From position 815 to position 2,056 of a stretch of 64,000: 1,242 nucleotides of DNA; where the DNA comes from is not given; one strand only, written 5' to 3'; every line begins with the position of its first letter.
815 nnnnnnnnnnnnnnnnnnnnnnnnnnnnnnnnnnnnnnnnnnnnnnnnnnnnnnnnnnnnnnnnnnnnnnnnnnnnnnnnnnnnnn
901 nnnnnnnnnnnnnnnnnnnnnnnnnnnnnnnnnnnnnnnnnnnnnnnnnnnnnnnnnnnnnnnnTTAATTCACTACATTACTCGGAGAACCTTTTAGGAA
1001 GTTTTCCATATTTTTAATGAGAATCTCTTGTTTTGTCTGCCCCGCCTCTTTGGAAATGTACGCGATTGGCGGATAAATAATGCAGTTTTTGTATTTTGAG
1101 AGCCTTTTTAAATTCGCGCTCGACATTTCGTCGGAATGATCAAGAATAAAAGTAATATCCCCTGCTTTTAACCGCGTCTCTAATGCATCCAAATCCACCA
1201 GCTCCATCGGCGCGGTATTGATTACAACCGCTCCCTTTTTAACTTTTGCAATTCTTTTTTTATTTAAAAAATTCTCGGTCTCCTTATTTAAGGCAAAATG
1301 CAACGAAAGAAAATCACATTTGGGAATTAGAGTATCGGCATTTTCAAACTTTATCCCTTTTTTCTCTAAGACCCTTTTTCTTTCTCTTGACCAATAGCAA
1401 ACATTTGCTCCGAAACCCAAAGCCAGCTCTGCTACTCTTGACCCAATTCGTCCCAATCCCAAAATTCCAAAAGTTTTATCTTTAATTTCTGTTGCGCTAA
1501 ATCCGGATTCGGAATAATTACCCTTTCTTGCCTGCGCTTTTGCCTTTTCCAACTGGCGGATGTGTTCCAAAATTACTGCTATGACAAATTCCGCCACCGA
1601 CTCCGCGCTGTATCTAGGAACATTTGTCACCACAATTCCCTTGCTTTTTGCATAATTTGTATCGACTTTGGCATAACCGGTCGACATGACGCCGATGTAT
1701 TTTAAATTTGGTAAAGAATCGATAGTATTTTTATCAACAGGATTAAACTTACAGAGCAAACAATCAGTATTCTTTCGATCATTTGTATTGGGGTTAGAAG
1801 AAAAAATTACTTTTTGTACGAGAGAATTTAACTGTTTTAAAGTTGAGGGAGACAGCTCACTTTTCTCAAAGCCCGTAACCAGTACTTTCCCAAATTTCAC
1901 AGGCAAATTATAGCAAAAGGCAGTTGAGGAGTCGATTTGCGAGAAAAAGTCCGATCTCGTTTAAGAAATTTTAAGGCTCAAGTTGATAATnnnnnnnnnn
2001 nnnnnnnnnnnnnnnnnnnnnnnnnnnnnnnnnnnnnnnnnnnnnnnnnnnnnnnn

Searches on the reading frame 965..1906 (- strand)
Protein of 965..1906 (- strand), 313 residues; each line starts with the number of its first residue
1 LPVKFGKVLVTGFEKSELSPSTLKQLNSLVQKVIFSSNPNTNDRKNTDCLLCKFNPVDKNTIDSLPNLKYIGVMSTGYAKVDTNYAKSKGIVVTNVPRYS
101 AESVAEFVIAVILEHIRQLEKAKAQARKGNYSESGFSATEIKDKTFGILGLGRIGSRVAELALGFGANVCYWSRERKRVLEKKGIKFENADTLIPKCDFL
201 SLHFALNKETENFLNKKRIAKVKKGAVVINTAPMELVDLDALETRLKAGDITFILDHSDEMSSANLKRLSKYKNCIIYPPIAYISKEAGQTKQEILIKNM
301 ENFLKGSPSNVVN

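Call 4: search_protein_families(library=pfam, proteins=[window:965-1906:-], max_evalue=0.1)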
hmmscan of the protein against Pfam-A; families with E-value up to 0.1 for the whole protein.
window:965-1906:- (313 aa): 5 families
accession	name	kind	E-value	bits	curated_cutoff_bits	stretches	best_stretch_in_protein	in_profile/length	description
PF02826.25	2-Hacid_dh_C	-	3.5e-41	141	25.1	1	109-281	1-177/178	D-isomer specific 2-hydroxyacid dehydrogenase, NAD binding domain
PF00389.36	2-Hacid_dh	-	3.6e-22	78.9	24.6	1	42-313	35-134/134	D-isomer specific 2-hydroxyacid dehydrogenase, catalytic domain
PF03446.21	NAD_binding_2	-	1.6e-05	25.4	21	1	146-254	2-115/161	NAD binding domain of 6-phosphogluconate dehydrogenase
PF00208.27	ELFV_dehydrog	-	0.0028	17.8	23.4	1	139-258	28-144/241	Glutamate/Leucine/Phenylalanine/Valine dehydrogenase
PF01294.23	Ribosomal_L13e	-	0.069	13.5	24.9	0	256-295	96-135/180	Ribosomal protein L13e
